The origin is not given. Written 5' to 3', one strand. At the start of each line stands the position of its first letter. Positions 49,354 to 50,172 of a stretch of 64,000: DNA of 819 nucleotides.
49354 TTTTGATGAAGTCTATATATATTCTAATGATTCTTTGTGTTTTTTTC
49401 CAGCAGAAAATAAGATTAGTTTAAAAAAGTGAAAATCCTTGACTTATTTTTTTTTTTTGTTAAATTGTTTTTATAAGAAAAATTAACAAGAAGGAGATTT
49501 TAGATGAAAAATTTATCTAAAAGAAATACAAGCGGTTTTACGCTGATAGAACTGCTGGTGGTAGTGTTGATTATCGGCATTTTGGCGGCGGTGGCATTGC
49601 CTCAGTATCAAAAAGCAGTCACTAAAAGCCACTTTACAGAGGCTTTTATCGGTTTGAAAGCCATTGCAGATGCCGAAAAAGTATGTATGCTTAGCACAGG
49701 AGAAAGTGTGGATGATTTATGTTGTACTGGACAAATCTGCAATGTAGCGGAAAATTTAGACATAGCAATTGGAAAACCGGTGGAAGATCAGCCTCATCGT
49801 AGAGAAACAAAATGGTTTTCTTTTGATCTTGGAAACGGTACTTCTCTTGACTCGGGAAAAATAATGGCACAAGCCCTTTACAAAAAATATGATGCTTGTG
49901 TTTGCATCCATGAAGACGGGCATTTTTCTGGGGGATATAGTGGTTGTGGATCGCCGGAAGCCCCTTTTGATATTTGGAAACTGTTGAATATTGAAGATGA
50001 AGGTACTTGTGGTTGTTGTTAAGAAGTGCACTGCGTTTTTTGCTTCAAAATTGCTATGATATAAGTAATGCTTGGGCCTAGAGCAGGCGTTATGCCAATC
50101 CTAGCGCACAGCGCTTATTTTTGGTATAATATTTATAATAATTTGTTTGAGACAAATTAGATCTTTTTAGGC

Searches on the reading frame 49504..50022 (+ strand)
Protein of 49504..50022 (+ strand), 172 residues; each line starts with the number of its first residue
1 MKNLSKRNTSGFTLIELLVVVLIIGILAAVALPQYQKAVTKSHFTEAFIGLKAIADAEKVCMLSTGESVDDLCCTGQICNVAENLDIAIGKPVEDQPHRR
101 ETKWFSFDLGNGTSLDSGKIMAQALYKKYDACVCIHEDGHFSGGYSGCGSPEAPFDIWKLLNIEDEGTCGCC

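Call 5: find_encoding_contigs(protein=window:49504-50022:+, flank=3000, max_places=10)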
Protein window:49504-50022:+ (172 aa): no gene with exactly this product is on record in the collection.

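Call 8: search_protein_families(library=pfam, proteins=[window:49504-50022:+], max_evalue=0.01)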
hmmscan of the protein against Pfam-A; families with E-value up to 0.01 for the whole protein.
window:49504-50022:+ (172 aa): 1 family
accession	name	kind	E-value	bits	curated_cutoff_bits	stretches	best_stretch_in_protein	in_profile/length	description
PF07963.17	N_methyl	-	7.6e-09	35.2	21.2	1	6-32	1-27/27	Prokaryotic N-terminal methylation motif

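Call 14: find_homologous_proteins(query=window:49504-50022:+, max_evalue=0.00001)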
Query window:49504-50022:+ (172 aa): 7930 proteins with E <= 0.00001 among 8000 candidates; the best 120 are listed.
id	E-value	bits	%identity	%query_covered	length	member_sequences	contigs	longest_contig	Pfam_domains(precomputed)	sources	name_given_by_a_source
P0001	1.8e-113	394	100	100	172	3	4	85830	PF07963.18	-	-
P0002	5.6e-86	305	85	94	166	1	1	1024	PF07963.18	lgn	-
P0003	1.2e-81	291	75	94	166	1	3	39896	PF07963.18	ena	-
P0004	1.9e-78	280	77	94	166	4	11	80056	PF07963.18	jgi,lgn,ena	-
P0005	5.9e-76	272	77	94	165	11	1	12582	PF07963.18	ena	-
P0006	5.1e-65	236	72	90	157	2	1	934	PF07963.18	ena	-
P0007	6.5e-43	164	56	94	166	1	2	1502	PF07963.18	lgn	-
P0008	7.7e-41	158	47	99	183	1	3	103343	PF07963.18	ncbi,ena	-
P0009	8.1e-41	158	52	100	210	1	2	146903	PF07963.18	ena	-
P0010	1.6e-40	157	54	94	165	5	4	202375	PF07963.18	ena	-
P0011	3.1e-40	156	55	94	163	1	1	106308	PF07963.18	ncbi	-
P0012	1.2e-39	154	54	94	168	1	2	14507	PF07963.18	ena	-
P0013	4.8e-39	152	55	94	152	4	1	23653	PF07963.18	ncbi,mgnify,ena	mgnify:CR=1 FL=1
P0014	5.2e-39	152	55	94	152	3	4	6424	PF07963.18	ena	-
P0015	1.1e-38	151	54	94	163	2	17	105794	PF07963.18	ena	-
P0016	7.6e-38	148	47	98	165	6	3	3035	PF07963.18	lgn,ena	-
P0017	7.7e-38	148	52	94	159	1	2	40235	PF07963.18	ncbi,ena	-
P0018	1.1e-37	147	52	94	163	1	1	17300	PF07963.18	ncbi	-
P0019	2.4e-37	146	51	94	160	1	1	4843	PF07963.18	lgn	-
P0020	3.1e-37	146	48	97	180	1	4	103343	PF07963.18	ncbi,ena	-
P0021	1.6e-36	144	52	94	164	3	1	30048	PF07963.18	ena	-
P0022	1.1e-35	141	45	94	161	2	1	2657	PF07963.18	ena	-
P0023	1.4e-35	141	50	94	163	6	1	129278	PF07963.18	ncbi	-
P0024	2.2e-35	140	49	94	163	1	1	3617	PF07963.18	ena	-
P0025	4.4e-33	132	50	94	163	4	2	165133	PF07963.18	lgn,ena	-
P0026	1.2e-32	131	47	94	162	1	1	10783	PF07963.18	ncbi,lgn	-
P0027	2.2e-32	130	46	99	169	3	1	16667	PF07963.18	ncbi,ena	-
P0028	2.7e-32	130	47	95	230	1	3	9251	PF07963.18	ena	-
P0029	2.8e-32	130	50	94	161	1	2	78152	PF07963.18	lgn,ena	-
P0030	3.2e-32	130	47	94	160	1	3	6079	PF07963.18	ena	-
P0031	6.2e-32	129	47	94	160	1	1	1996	PF07963.18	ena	-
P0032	6.2e-32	129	45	94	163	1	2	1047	PF07963.18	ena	-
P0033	7.9e-32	128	48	94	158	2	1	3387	PF07963.18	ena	-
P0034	1.2e-31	128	46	94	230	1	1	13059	PF07963.18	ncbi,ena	-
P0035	1.3e-31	128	47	95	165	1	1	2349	PF07963.18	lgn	-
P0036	1.6e-31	127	45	95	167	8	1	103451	PF07963.18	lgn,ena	-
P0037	2.3e-31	127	46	97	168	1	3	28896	PF07963.18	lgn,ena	-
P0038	2.6e-31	127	44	94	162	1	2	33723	PF07963.18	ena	-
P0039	2.8e-31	127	46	94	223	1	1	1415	PF07963.18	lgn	-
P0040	3.8e-31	126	50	98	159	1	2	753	PF07963.18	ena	-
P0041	6.8e-31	125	49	95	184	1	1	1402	PF07963.18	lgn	-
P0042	9.4e-31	125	46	94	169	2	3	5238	PF07963.18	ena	-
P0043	1.1e-30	125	49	94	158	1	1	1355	PF07963.18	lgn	-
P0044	1.8e-30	124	45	94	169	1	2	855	PF07963.18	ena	-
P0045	2.6e-30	123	45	94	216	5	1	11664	PF07963.18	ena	-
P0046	3.3e-30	123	46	98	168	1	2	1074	PF07963.18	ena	-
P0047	4.5e-30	123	47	97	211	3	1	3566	PF07963.18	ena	-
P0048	7.5e-30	122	47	98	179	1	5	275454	PF07963.18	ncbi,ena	-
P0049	1.1e-29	121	44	98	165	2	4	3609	PF07963.18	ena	-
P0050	1.2e-29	121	44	95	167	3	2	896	PF07963.18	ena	-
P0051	1.8e-29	121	46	94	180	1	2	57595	PF07963.18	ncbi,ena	-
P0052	2.0e-29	121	45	95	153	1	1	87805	PF07963.18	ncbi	-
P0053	2.6e-29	120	47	96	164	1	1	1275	PF07963.18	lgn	-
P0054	2.8e-29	120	43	95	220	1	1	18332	PF07963.18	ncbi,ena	-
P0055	3.9e-29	120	45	94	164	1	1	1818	PF07963.18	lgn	-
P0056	9.2e-29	118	46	96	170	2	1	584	PF07963.18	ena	-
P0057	1.2e-28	118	45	100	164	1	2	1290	PF07963.18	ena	-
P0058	1.6e-28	118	45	100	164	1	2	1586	PF07963.18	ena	-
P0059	1.7e-28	118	47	96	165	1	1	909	PF07963.18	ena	-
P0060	1.7e-28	118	45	100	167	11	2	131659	PF07963.18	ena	-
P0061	4.7e-28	116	47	100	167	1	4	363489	PF07963.18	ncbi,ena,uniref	ncbi:type IV pilin protein [Candidatus Avelusimicrobium facis]|uniref:type IV pilin protein n=1 Tax=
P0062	4.9e-28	116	44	92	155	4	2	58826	PF07963.18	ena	-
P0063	5.3e-28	116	46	94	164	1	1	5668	PF07963.18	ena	-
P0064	5.5e-28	116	47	94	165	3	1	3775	PF07963.18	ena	-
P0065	6.4e-28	116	43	94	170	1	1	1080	PF07963.18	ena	-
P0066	8.1e-28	115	46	94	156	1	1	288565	PF07963.18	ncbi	-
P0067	1.0e-27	115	45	95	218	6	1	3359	PF07963.18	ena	-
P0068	1.1e-27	115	44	99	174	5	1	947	PF07963.18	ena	-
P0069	1.4e-27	115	47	95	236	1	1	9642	PF07963.18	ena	-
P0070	1.7e-27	114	40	100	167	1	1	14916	PF07963.18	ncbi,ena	-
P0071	2.4e-27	114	45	94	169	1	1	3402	PF07963.18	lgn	-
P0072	2.4e-27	114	44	95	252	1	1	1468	PF07963.18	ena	-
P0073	2.6e-27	114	44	100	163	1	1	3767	PF07963.18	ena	-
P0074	2.8e-27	114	47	95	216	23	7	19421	PF07963.18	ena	-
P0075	3.0e-27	113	43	92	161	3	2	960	PF07963.18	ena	-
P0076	3.0e-27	113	44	95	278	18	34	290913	PF07963.18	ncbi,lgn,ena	ncbi:type IV pilin protein [Candidatus Avelusimicrobium alvi]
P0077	3.0e-27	113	46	97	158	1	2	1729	PF07963.18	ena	-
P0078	3.1e-27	113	44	98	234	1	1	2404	PF07963.18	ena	-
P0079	3.2e-27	113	45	94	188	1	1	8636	PF07963.18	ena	-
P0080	5.4e-27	113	44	98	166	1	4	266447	PF07963.18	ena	-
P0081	5.5e-27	113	44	94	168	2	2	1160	PF07963.18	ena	-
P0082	7.2e-27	112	44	100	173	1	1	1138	PF07963.18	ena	-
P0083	1.1e-26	112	44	100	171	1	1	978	PF07963.18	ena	-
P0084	1.2e-26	112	48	97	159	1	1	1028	PF07963.18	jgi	jgi:prepilin-type N-terminal cleavage/methylation domain-containing protein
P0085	2.6e-26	110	44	94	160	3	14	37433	PF07963.18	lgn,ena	-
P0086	5.2e-26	109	43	99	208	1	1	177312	PF07963.18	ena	-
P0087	5.6e-26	109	44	95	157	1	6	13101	PF07963.18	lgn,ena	-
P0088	6.0e-26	109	43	98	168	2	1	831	PF07963.18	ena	-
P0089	6.1e-26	109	44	97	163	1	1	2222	PF07963.18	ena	-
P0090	8.8e-26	109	45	97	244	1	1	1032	PF07963.18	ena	-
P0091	1.3e-25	108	43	95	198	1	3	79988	PF07963.18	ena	-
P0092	2.1e-25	107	42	94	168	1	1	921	PF07963.18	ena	-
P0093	2.5e-25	107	41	95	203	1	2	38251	PF07963.18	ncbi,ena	-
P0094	3.3e-25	107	44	94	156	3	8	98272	PF07963.18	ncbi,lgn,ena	-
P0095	3.5e-25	107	44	99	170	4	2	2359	PF07963.18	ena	-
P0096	4.4e-25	106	43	100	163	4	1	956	PF07963.18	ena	-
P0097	4.7e-25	106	42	94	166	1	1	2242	PF07963.18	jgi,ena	-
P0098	6.8e-25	106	43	95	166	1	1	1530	PF07963.18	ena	-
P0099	7.1e-25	106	49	94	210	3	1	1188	PF07963.18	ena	-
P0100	7.7e-25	106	48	94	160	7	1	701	PF07963.18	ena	-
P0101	9.3e-25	105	43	95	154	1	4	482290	PF07963.18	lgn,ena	-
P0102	9.7e-25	105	42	94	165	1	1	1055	PF07963.18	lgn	-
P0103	1.3e-24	105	46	100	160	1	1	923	PF07963.18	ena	-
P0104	1.6e-24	105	46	97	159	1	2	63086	PF07963.18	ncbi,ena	-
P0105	2.3e-24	104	42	98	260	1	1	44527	PF07963.18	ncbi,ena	-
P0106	2.6e-24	104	39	97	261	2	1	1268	PF07963.18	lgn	-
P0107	3.3e-24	104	44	97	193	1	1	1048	PF07963.18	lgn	-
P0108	3.7e-24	103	37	98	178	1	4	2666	PF07963.18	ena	-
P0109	4.1e-24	103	43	97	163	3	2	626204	PF07963.18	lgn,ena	-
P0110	4.7e-24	103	43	97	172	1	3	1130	PF07963.18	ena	-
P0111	5.1e-24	103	42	95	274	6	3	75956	PF07963.18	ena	-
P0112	5.4e-24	103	45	94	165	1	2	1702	PF07963.18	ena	-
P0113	5.9e-24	103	44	100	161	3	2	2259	PF07963.18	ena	-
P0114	1.1e-23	102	48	77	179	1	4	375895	PF07963.18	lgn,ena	-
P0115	2.2e-23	101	45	99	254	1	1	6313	PF07963.18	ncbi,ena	-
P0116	3.5e-23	100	45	95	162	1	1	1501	PF07963.18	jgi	jgi:prepilin-type N-terminal cleavage/methylation domain-containing protein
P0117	3.7e-23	100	45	97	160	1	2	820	PF07963.18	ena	-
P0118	4.5e-23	100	43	100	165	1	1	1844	PF07963.18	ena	-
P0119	4.7e-23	100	43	95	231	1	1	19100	PF07963.18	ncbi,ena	-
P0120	4.7e-23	100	41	100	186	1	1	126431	PF07963.18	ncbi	-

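Call 15: find_encoding_contigs(protein=P0004, flank=4000, max_places=10)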
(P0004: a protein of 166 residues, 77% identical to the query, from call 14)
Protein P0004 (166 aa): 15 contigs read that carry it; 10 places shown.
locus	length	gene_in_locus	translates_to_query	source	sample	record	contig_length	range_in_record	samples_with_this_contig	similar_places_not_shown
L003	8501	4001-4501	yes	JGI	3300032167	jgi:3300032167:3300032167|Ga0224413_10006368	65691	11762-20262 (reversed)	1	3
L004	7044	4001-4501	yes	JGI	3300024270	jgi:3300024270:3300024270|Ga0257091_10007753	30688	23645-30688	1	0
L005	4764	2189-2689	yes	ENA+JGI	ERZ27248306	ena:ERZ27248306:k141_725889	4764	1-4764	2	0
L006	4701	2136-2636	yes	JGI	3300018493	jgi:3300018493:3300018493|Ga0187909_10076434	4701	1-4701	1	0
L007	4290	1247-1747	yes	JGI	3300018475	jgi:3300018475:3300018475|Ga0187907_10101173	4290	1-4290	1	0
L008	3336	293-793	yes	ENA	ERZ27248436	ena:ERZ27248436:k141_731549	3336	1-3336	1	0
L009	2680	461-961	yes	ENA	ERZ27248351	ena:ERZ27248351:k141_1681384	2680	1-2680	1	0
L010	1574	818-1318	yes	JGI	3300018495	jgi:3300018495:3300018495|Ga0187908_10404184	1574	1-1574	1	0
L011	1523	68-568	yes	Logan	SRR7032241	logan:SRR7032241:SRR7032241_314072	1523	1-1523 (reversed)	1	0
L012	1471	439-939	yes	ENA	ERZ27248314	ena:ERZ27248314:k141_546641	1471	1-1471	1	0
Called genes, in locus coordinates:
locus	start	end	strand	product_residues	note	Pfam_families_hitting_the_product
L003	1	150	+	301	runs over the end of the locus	PF00231:ATP-synt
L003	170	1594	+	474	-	PF02874:ATP-synt_ab_N, PF00006:ATP-synt_ab, PF22919:ATP-synt_VA_C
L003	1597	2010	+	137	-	PF02823:ATP-synt_DE_N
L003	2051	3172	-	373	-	PF00155:Aminotran_1_2 (weak), PF01041:DegT_DnrJ_EryC1, PF01212:Beta_elim_lyase (faint)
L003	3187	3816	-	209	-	PF02308:MgtC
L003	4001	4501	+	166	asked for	PF07963:N_methyl (weak)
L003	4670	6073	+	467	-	PF00483:NTP_transferase, PF01128:IspD, PF12804:NTP_transf_3, PF25084:LbH_EIF2B, PF24894:Hexapep_GlmU (weak), PF25087:GMPPB_C, PF00132:Hexapep (weak), PF25087:GMPPB_C, +3 more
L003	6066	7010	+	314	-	PF13793:Pribosyltran_N, PF00156:Pribosyltran, PF14572:Pribosyl_synth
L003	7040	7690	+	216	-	PF01386:Ribosomal_L25p, PF14693:Ribosomal_TL5_C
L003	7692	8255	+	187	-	PF01195:Pept_tRNA_hydro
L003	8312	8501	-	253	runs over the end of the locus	PF01479:S4, PF01728:FtsJ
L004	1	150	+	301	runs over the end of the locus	PF00231:ATP-synt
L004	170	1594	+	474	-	PF02874:ATP-synt_ab_N, PF00006:ATP-synt_ab, PF22919:ATP-synt_VA_C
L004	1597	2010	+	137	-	PF02823:ATP-synt_DE_N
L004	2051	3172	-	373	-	PF00155:Aminotran_1_2 (weak), PF01041:DegT_DnrJ_EryC1, PF01212:Beta_elim_lyase (faint)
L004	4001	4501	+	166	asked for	PF07963:N_methyl (weak)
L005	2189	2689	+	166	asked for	PF07963:N_methyl (weak)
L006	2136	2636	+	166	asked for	PF07963:N_methyl (weak)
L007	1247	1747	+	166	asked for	PF07963:N_methyl (weak)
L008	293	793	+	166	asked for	PF07963:N_methyl (weak)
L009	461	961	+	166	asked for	PF07963:N_methyl (weak)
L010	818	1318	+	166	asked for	PF07963:N_methyl (weak)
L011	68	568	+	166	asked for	PF07963:N_methyl (weak)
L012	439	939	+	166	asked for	PF07963:N_methyl (weak)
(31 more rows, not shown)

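Call 16: find_encoding_contigs(protein=P0003, flank=4000, max_places=6)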
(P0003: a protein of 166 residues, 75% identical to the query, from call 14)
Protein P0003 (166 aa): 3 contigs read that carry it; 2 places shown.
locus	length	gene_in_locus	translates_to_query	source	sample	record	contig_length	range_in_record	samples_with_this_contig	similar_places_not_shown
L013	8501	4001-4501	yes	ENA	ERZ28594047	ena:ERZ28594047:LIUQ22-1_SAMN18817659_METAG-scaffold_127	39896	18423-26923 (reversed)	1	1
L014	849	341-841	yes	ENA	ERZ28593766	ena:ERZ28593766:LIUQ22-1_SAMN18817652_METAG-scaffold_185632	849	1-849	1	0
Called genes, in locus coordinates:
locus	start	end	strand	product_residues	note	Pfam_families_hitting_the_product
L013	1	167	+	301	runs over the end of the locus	PF00231:ATP-synt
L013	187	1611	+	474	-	PF02874:ATP-synt_ab_N, PF00006:ATP-synt_ab, PF22919:ATP-synt_VA_C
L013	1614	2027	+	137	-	PF02823:ATP-synt_DE_N, PF00401:ATP-synt_DE (faint)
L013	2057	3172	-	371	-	PF00155:Aminotran_1_2 (faint), PF00266:Aminotran_5 (weak), PF01041:DegT_DnrJ_EryC1, PF01053:Cys_Met_Meta_PP, PF01212:Beta_elim_lyase (faint)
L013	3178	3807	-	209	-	PF02308:MgtC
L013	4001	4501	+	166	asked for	PF07963:N_methyl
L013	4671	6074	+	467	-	PF00483:NTP_transferase, PF01128:IspD, PF12804:NTP_transf_3, PF25084:LbH_EIF2B, PF00132:Hexapep (weak), PF24894:Hexapep_GlmU (weak), PF25087:GMPPB_C, PF00132:Hexapep (weak), +3 more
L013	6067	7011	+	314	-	PF13793:Pribosyltran_N, PF00156:Pribosyltran, PF14572:Pribosyl_synth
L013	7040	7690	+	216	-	PF01386:Ribosomal_L25p, PF14693:Ribosomal_TL5_C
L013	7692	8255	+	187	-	PF01195:Pept_tRNA_hydro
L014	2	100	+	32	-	?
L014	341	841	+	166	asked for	PF07963:N_methyl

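Call 19: find_encoding_contigs(protein=P0002, flank=5000, max_places=6)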
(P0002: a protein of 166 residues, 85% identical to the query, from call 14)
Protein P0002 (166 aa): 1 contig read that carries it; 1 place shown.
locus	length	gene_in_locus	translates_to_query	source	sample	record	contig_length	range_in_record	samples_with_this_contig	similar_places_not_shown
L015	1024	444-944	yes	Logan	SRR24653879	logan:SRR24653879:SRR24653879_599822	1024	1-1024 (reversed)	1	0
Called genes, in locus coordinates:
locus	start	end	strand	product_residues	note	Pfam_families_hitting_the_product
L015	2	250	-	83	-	?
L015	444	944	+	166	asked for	PF07963:N_methyl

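Call 20: find_encoding_contigs(protein=P0005, flank=5000, max_places=6)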
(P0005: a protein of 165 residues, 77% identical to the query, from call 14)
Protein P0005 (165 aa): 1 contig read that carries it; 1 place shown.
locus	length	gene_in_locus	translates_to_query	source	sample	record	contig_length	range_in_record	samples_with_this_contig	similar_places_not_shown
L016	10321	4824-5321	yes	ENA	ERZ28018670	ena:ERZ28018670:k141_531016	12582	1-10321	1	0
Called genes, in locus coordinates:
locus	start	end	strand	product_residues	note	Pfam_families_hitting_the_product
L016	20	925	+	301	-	PF00231:ATP-synt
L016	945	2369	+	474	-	PF02874:ATP-synt_ab_N, PF00006:ATP-synt_ab, PF22919:ATP-synt_VA_C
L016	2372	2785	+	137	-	PF02823:ATP-synt_DE_N, PF00401:ATP-synt_DE (weak)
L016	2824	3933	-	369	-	PF00155:Aminotran_1_2 (weak), PF00266:Aminotran_5, PF01041:DegT_DnrJ_EryC1, PF01053:Cys_Met_Meta_PP, PF01212:Beta_elim_lyase (weak)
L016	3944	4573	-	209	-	PF02308:MgtC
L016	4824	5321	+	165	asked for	PF07963:N_methyl (weak)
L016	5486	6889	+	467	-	PF00483:NTP_transferase, PF01128:IspD, PF12804:NTP_transf_3, PF25084:LbH_EIF2B, PF25087:GMPPB_C, PF00132:Hexapep (weak), PF24894:Hexapep_GlmU (weak), PF25087:GMPPB_C, +2 more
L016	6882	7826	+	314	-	PF13793:Pribosyltran_N, PF00156:Pribosyltran, PF14572:Pribosyl_synth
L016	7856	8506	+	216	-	PF01386:Ribosomal_L25p, PF14693:Ribosomal_TL5_C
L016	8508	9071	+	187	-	PF01195:Pept_tRNA_hydro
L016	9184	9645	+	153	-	PF07963:N_methyl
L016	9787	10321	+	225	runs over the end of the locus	PF01914:MarC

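Call 28: find_encoding_contigs(protein=P0015, flank=6000, max_places=10)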
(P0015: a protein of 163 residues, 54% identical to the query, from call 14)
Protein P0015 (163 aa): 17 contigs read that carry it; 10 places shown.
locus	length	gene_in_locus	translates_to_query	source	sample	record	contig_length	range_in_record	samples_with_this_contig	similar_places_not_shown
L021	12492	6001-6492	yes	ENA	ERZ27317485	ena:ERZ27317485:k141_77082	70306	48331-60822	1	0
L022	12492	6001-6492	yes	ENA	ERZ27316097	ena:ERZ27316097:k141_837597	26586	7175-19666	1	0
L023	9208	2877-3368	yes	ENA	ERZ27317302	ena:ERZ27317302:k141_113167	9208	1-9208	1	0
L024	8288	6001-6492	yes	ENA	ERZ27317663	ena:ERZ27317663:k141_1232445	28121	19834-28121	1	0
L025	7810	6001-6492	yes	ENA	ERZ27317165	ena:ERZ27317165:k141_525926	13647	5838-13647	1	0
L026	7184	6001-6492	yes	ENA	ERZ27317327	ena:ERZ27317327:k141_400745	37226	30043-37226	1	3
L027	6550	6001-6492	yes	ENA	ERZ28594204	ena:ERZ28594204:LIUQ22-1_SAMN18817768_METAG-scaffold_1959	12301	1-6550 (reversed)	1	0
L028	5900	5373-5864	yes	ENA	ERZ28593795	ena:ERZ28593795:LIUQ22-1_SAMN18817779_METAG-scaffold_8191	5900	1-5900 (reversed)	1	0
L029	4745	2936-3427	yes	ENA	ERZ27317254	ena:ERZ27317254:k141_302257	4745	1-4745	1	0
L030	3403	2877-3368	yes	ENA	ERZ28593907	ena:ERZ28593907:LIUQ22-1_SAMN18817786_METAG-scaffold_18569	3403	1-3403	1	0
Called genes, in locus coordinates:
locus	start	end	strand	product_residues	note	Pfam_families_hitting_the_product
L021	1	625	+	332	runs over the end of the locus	PF14057:GGGtGRT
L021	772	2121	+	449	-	-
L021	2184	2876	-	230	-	-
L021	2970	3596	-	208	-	-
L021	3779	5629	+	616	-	PF00009:GTP_EFTU, PF22042:EF-G_D2, PF03144:GTP_EFTU_D2, PF00679:EFG_C, PF21018:BipA_C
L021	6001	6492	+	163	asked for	PF07963:N_methyl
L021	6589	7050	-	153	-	PF01797:Y1_Tnp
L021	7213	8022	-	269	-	PF03009:GDPD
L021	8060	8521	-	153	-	PF01741:MscL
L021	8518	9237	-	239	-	PF01996:F420_ligase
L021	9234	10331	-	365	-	PF04055:Radical_SAM, PF06969:HemN_C (weak)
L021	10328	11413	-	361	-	PF03462:PCRF, PF00472:RF-1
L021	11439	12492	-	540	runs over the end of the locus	PF20154:LNT_N, PF00795:CN_hydrolase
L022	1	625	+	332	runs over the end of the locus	PF14057:GGGtGRT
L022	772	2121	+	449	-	-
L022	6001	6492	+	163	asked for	PF07963:N_methyl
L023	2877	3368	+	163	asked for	PF07963:N_methyl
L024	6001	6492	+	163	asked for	PF07963:N_methyl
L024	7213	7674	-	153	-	PF07963:N_methyl, PF16732:ComP_DUS, PF16734:Pilin_GH (weak)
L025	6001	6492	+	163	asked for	PF07963:N_methyl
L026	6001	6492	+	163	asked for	PF07963:N_methyl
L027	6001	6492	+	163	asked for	PF07963:N_methyl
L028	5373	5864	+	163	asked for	PF07963:N_methyl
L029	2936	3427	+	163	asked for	PF07963:N_methyl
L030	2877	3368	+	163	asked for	PF07963:N_methyl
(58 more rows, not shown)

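Call 29: find_encoding_contigs(protein=P0010, flank=6000, max_places=6)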
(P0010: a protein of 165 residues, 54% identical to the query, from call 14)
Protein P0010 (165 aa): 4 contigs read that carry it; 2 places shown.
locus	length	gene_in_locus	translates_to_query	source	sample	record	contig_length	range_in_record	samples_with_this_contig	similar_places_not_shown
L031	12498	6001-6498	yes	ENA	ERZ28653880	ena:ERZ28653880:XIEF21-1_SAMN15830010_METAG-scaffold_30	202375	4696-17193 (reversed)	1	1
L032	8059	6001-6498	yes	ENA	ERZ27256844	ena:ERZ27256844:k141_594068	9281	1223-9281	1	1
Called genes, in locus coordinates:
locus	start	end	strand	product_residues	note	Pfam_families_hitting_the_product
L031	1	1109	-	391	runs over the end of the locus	PF00266:Aminotran_5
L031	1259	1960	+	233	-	-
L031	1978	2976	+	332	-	PF14057:GGGtGRT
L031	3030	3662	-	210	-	-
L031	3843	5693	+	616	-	PF00009:GTP_EFTU, PF22042:EF-G_D2, PF03144:GTP_EFTU_D2, PF00679:EFG_C, PF21018:BipA_C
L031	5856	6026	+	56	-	-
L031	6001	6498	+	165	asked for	PF07963:N_methyl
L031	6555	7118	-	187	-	PF01765:RRF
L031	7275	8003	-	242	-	PF00696:AA_kinase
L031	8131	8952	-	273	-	PF25025:EF-Ts_N (weak), PF00889:EF_TS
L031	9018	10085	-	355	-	-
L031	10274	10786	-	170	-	-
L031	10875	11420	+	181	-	PF02620:YceD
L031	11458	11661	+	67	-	PF01783:Ribosomal_L32p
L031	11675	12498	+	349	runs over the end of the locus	PF02504:FA_synthesis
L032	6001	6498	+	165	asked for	PF07963:N_methyl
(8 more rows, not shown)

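Call 41: find_encoding_contigs(protein=P0007, flank=5000, max_places=6)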
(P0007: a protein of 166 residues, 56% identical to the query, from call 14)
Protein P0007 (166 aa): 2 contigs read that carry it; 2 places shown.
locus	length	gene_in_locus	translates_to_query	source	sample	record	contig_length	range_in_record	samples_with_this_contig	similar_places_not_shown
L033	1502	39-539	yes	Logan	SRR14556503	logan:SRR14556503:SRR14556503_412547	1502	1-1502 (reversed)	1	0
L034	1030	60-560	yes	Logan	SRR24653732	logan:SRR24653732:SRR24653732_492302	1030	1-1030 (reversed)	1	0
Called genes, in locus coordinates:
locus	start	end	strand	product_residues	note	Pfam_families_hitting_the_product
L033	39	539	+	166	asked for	PF07963:N_methyl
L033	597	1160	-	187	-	PF01765:RRF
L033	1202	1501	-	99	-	?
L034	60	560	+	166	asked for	PF07963:N_methyl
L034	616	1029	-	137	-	?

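Call 42: find_encoding_contigs(protein=P0019, flank=5000, max_places=6)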
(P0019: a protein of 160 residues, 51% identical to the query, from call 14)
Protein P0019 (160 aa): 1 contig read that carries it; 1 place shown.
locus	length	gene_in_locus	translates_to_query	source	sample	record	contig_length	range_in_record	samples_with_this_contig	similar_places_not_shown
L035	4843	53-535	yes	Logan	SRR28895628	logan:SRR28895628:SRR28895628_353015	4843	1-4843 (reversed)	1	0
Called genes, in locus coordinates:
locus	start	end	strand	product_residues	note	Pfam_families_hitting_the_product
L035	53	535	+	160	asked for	PF07963:N_methyl (weak)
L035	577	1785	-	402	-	PF01676:Metalloenzyme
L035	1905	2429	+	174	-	-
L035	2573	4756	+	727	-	PF02743:dCache_1, PF00990:GGDEF, PF00563:EAL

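Call 66: find_encoding_contigs(protein=P0076, flank=1500, max_places=10)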
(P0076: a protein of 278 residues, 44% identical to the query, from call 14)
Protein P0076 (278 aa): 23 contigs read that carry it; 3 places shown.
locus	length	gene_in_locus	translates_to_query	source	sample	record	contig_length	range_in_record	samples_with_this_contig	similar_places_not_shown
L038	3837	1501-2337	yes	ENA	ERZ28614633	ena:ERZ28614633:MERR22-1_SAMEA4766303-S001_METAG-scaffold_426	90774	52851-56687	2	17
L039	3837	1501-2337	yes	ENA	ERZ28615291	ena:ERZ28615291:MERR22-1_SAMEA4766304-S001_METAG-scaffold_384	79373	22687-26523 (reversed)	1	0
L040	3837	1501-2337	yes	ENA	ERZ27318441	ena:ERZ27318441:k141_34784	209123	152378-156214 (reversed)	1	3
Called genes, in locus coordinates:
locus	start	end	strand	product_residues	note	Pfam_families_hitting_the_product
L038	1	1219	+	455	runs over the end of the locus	PF01554:MatE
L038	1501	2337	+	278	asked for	PF07963:N_methyl (weak)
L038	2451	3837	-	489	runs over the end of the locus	PF02113:Peptidase_S13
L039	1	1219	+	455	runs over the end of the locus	PF01554:MatE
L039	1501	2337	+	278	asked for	PF07963:N_methyl (weak)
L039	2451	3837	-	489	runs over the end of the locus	PF02113:Peptidase_S13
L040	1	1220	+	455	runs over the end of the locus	PF01554:MatE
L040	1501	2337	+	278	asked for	PF07963:N_methyl (weak)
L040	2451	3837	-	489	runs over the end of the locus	PF02113:Peptidase_S13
